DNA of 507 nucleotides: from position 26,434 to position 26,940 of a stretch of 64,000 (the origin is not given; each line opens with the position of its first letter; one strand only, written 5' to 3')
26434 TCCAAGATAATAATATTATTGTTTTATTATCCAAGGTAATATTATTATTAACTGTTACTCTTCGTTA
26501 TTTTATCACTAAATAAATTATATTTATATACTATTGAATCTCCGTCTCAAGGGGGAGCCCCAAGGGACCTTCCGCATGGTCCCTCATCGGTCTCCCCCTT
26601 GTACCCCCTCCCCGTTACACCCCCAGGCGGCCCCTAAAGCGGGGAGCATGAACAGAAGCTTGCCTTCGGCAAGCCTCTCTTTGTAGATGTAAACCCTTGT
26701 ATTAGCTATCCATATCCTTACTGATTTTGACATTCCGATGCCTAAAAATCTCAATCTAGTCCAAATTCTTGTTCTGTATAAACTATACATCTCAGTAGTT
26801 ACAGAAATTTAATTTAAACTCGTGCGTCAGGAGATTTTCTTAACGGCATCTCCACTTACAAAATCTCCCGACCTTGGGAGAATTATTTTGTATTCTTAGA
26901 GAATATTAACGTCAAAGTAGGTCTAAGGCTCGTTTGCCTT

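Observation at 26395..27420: About 1 kb imperfect palindrome filling an entire intergenic region, with G-quadruplex-like G-tract cores and terminator hairpins at both outer ends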

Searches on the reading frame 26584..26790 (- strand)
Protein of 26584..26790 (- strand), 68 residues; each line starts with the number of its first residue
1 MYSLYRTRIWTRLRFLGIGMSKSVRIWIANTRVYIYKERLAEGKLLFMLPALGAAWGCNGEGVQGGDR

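Call 29: find_homologous_proteins(query=window:26584-26790:-, max_evalue=0.01)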
Query window:26584-26790:- (68 aa): 21 proteins with E <= 0.01 among 21 candidates.
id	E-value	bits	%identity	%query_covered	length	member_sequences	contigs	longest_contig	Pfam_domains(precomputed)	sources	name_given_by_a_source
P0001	6.3e-39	149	100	100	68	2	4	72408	-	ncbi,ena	-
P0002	2.9e-21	93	77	90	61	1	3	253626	-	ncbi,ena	-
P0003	5.0e-21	92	96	68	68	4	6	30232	-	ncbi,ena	-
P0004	1.3e-19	88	75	93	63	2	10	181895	-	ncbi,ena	-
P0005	2.6e-18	84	86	72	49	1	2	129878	-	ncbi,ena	-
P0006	3.2e-17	80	75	81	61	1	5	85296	-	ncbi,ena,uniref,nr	ncbi:hypothetical protein NH286_08685 [Anaerococcus sp. NML200574]|uniref:hypothetical protein n=1 T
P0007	1.8e-16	78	82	72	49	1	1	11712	-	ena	-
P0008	2.0e-16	78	84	72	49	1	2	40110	-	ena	-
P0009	4.1e-16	77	82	72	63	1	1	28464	-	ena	-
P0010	9.7e-16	75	82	72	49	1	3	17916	-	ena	-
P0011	1.3e-15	75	78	72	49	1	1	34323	-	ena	-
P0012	4.2e-15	73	80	72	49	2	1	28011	-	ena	-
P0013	1.3e-14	72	76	72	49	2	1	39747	-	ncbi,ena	-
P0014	9.6e-14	69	80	68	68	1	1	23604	-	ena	-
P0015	3.0e-13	67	78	68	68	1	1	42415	-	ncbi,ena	-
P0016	7.6e-13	66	76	68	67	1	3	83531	-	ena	-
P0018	2.0e-12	65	79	63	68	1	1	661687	-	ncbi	-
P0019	2.7e-12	64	88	59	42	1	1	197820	-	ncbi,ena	-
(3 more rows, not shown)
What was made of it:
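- A spurious ORF in the left arm recovered 21 related 'proteins' (call 29).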

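Call 30: find_encoding_contigs(protein=P0002, flank=4000, max_places=4)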
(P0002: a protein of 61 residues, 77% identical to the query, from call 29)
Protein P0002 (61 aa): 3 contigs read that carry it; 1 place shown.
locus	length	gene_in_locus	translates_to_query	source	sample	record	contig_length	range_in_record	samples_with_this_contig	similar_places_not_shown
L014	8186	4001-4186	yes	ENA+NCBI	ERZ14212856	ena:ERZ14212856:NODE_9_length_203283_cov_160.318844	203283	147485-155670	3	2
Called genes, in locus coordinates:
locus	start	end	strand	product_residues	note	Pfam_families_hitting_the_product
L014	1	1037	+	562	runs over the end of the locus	PF02903:Alpha-amylase_N, PF00128:Alpha-amylase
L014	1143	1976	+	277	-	PF01226:Form_Nir_trans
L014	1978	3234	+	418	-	PF01546:Peptidase_M20, PF07687:M20_dimer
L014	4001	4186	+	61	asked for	-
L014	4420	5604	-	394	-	PF07690:MFS_1, PF07672:MFS_Mycoplasma (weak)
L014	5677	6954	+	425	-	PF02127:Peptidase_M18, PF05343:Peptidase_M42 (faint)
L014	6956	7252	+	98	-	PF01910:Thiamine_BP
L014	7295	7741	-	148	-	-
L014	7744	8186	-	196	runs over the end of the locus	PF11299:DUF3100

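Call 31: find_encoding_contigs(protein=P0004, flank=4000, max_places=6)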
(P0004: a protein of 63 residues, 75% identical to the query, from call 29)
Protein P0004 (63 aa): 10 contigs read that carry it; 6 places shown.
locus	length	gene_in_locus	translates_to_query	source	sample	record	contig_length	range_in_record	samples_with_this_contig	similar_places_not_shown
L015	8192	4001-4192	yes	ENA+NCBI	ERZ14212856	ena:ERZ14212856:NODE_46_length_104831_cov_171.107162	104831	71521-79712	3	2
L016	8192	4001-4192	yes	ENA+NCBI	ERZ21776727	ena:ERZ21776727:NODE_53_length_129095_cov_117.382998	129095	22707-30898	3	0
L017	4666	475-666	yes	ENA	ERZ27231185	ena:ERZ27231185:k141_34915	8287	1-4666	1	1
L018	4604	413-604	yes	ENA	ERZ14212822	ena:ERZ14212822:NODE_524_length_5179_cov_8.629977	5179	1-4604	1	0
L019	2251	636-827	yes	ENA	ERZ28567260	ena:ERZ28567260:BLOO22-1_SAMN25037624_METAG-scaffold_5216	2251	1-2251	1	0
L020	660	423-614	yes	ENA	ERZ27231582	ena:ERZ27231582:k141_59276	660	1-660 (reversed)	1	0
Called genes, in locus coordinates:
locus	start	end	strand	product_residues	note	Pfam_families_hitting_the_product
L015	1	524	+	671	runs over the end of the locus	PF00528:BPD_transp_1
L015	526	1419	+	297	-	PF00528:BPD_transp_1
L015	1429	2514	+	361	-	PF00005:ABC_tran, PF02463:SMC_N (weak), PF13304:AAA_21 (faint), PF17912:OB_MalK, PF08402:TOBE_2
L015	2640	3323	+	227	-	-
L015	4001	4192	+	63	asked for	-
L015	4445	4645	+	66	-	-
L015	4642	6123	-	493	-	PF03577:Peptidase_C69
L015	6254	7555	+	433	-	PF04107:GCS2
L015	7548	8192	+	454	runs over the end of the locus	PF18073:Zn_ribbon_LapB, PF13481:AAA_25, PF25199:nSTAND_NTPase5 (weak), PF03796:DnaB_C (weak), PF06745:ATPase (weak), PF13541:ChlI (faint)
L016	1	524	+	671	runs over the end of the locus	PF00528:BPD_transp_1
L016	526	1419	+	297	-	PF00528:BPD_transp_1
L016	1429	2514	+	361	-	PF00005:ABC_tran, PF02463:SMC_N (weak), PF13304:AAA_21 (faint), PF17912:OB_MalK, PF08402:TOBE_2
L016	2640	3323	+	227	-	-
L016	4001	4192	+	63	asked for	-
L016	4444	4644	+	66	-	-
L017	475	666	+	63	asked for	-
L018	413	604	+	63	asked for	-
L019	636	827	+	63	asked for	-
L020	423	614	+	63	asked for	-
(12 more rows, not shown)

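Call 32: find_encoding_contigs(protein=P0018, flank=4000, max_places=4)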
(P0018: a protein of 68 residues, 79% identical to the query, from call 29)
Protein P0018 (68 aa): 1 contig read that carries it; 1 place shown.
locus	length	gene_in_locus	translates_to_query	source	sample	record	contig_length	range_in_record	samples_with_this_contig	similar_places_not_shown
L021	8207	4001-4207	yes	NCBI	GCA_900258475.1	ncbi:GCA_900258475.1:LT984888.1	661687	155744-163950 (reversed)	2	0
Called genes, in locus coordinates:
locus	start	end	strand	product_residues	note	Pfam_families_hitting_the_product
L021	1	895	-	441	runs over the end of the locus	PF01595:CNNM, PF00571:CBS (faint), PF03471:CorC_HlyC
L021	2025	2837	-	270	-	PF13276:HTH_21, PF00665:rve, PF13683:rve_3, PF13333:rve_2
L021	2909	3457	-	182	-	PF01527:HTH_Tnp_1 (faint), PF13518:HTH_28 (weak)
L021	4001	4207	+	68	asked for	-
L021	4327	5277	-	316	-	PF01544:CorA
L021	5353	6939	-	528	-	PF03553:Na_H_antiporter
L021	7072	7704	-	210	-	PF01813:ATP-synt_D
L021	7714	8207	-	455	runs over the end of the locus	PF02874:ATP-synt_ab_N, PF00006:ATP-synt_ab, PF22919:ATP-synt_VA_C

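Call 33: find_encoding_contigs(protein=P0019, flank=4000, max_places=4)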
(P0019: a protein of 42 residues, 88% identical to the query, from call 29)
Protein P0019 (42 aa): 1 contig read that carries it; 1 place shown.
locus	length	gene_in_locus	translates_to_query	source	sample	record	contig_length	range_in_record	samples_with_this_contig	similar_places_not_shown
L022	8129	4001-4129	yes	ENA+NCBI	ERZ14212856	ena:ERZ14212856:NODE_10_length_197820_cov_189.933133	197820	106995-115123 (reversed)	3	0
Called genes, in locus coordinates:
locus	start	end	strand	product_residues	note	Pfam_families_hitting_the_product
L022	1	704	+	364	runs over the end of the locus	-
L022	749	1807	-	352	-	PF00268:Ribonuc_red_sm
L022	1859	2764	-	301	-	-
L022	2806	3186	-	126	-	PF04020:Phage_holin_4_2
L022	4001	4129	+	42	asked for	-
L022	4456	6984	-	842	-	PF03477:ATP-cone, PF00317:Ribonuc_red_lgN, PF02867:Ribonuc_red_lgC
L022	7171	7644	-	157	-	PF06271:RDD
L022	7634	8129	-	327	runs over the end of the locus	PF00574:CLP_protease (faint), PF25145:NfeD1b_N, PF01343:Peptidase_S49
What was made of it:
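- One assembly holds at least three copies (calls 30, 31, 33).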

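Call 35: find_encoding_contigs(protein=P0006, flank=4000, max_places=5)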
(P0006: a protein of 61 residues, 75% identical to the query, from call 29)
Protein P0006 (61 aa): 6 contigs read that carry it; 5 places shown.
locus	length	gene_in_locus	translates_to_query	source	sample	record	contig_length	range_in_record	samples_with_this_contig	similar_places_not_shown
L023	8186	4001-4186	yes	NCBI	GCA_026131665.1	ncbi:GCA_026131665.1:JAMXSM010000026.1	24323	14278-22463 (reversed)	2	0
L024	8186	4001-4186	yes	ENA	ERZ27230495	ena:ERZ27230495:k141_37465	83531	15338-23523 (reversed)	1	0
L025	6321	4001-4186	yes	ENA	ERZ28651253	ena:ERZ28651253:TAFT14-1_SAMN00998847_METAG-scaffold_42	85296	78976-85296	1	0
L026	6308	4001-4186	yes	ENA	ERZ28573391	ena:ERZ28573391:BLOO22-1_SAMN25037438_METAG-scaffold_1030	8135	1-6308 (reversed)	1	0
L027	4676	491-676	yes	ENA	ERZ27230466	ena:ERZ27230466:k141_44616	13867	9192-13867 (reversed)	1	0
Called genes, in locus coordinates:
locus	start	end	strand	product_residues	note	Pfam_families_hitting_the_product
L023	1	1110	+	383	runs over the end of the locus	PF27675:YCF81_N, PF01850:PIN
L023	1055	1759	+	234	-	PF00483:NTP_transferase (weak), PF01128:IspD, PF12804:NTP_transf_3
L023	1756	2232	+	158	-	PF02542:YgbB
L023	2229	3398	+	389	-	PF00438:S-AdoMet_synt_N, PF02772:S-AdoMet_synt_M, PF02773:S-AdoMet_synt_C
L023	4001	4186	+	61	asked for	-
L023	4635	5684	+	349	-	PF06723:MreB_Mbl, PF00022:Actin, PF00012:HSP70, PF11104:PilM_2 (faint), PF14450:FtsA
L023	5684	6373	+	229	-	PF00300:His_Phos_1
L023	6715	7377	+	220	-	PF00486:Trans_reg_C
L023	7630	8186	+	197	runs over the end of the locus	PF07155:ECF-ribofla_trS (faint), PF12822:ECF_trnsprt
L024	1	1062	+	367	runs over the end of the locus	PF27675:YCF81_N, PF01850:PIN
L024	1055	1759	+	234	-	PF01128:IspD, PF12804:NTP_transf_3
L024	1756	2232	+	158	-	PF02542:YgbB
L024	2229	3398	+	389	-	PF00438:S-AdoMet_synt_N, PF02772:S-AdoMet_synt_M, PF02773:S-AdoMet_synt_C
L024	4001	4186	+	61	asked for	-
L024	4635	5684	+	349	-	PF06723:MreB_Mbl, PF00022:Actin, PF00012:HSP70, PF11104:PilM_2 (faint), PF14450:FtsA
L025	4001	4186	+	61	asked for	-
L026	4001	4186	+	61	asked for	-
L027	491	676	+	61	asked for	-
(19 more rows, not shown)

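Call 36: find_encoding_contigs(protein=P0005, flank=4000, max_places=3)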
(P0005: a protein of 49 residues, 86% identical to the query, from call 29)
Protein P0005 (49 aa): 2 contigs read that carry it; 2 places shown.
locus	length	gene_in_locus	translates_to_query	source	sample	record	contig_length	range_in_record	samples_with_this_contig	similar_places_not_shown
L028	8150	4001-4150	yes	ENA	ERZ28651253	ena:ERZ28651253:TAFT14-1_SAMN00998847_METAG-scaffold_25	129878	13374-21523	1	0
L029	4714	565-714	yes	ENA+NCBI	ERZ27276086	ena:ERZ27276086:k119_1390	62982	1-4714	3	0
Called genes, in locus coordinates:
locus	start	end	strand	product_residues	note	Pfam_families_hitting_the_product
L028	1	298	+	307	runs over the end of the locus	PF00483:NTP_transferase (weak)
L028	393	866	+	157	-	PF03830:PTSIIB_sorb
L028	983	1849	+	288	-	PF13026:DUF3887 (faint)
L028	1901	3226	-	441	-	PF01595:CNNM, PF00571:CBS (faint), PF03471:CorC_HlyC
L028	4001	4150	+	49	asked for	-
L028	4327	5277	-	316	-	PF01544:CorA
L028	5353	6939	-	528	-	PF03553:Na_H_antiporter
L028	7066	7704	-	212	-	PF01813:ATP-synt_D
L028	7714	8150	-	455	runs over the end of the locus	PF02874:ATP-synt_ab_N, PF00006:ATP-synt_ab, PF22919:ATP-synt_VA_C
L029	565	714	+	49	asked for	-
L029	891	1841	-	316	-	PF01544:CorA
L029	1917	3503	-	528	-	PF03553:Na_H_antiporter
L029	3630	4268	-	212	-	PF01813:ATP-synt_D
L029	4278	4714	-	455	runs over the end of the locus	PF02874:ATP-synt_ab_N, PF00006:ATP-synt_ab, PF22919:ATP-synt_VA_C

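Call 37: find_encoding_contigs(protein=P0016, flank=4000, max_places=3)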
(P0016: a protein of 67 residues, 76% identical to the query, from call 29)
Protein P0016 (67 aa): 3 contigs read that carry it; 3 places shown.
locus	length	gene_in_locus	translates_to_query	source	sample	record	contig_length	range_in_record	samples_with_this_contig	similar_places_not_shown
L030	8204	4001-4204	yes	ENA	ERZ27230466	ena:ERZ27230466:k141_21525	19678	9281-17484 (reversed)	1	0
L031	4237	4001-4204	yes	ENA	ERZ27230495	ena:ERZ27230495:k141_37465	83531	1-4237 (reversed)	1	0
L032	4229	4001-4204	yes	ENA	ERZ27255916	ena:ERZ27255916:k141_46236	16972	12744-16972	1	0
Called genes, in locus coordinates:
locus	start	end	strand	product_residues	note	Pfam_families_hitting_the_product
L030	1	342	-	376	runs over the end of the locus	PF10112:Halogen_Hydrol (weak)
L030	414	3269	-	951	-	PF00675:Peptidase_M16, PF05193:Peptidase_M16_C, PF08367:M16C_assoc, PF22516:PreP_C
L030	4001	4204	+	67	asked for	-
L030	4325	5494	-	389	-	PF01548:DEDD_Tnp_IS110, PF02371:Transposase_20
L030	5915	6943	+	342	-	PF01408:GFO_IDH_MocA, PF22725:GFO_IDH_MocA_C3 (faint)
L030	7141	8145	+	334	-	PF03610:EIIA-man, PF03830:PTSIIB_sorb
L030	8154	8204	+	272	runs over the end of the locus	PF03609:EII-Sor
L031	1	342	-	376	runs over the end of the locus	PF10112:Halogen_Hydrol (weak)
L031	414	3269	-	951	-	PF00675:Peptidase_M16, PF05193:Peptidase_M16_C, PF08367:M16C_assoc, PF22516:PreP_C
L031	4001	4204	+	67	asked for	-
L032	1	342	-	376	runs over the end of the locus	PF10112:Halogen_Hydrol (weak)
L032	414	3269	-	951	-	PF00675:Peptidase_M16, PF05193:Peptidase_M16_C, PF08367:M16C_assoc, PF22516:PreP_C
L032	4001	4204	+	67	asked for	-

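Call 38: find_encoding_contigs(protein=P0013, flank=4000, max_places=3)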
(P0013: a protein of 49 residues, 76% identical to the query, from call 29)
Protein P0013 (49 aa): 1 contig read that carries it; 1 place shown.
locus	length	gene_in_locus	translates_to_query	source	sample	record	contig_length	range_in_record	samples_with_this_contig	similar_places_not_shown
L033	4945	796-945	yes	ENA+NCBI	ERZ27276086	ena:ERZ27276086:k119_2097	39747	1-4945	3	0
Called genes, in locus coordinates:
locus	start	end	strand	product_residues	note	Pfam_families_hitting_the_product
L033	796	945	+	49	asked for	-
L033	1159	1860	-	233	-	PF04172:LrgB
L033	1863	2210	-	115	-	PF03788:LrgA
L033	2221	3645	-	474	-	PF01565:FAD_binding_4, PF02913:FAD-oxidase_C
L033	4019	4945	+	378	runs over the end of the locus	PF02771:Acyl-CoA_dh_N, PF02770:Acyl-CoA_dh_M, PF00441:Acyl-CoA_dh_1, PF22924:ACOX_C_alpha1 (weak), PF08028:Acyl-CoA_dh_2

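Call 80: list_cluster_members(proteins=[P0001, P0002, P0003, P0004, P0005, P0013, P0015, P0018, P0019, P0022])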
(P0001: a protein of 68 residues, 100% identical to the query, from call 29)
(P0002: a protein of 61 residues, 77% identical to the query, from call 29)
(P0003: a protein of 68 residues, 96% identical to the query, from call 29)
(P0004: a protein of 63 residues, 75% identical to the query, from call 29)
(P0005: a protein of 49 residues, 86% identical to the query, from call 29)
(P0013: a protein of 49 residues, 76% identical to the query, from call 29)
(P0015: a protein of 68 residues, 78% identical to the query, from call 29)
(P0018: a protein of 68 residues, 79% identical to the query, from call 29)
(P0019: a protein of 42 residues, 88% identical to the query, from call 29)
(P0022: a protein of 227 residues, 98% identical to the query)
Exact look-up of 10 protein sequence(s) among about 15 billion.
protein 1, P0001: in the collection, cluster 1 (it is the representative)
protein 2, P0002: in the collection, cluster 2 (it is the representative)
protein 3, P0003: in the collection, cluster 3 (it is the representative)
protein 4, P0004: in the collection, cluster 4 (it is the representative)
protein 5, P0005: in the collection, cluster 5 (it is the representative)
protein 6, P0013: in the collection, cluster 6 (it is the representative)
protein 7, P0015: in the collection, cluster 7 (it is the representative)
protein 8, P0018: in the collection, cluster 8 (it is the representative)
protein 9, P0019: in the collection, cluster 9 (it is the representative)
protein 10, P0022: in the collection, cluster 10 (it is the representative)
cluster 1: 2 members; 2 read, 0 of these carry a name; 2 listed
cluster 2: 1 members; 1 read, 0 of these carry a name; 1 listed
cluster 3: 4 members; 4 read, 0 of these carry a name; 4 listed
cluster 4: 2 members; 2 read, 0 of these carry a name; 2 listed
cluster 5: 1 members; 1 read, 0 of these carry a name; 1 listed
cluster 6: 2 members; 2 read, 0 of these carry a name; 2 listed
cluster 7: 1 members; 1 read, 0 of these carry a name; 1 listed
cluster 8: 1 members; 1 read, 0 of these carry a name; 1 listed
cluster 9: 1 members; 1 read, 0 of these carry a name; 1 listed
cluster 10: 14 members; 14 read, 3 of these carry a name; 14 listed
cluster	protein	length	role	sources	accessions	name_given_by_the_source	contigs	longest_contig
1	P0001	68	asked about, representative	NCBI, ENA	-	-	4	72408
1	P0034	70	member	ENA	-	-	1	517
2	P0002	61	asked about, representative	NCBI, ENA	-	-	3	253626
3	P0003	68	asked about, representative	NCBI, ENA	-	-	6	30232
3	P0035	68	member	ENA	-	-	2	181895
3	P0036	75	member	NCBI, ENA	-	-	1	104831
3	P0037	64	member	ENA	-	-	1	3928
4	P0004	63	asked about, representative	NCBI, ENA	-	-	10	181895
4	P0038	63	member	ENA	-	-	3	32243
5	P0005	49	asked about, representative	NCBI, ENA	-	-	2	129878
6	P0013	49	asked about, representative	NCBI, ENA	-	-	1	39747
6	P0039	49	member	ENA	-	-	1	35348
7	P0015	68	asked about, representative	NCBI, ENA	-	-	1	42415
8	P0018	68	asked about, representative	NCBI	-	-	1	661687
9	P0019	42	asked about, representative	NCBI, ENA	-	-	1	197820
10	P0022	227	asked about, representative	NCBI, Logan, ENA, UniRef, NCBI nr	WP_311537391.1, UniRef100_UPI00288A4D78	hypothetical protein [uncultured Anaerococcus sp.] | hypothetical protein n=1 Tax=uncultured Anaerococcus sp. TaxID=293428 RepID=UPI00288A4D78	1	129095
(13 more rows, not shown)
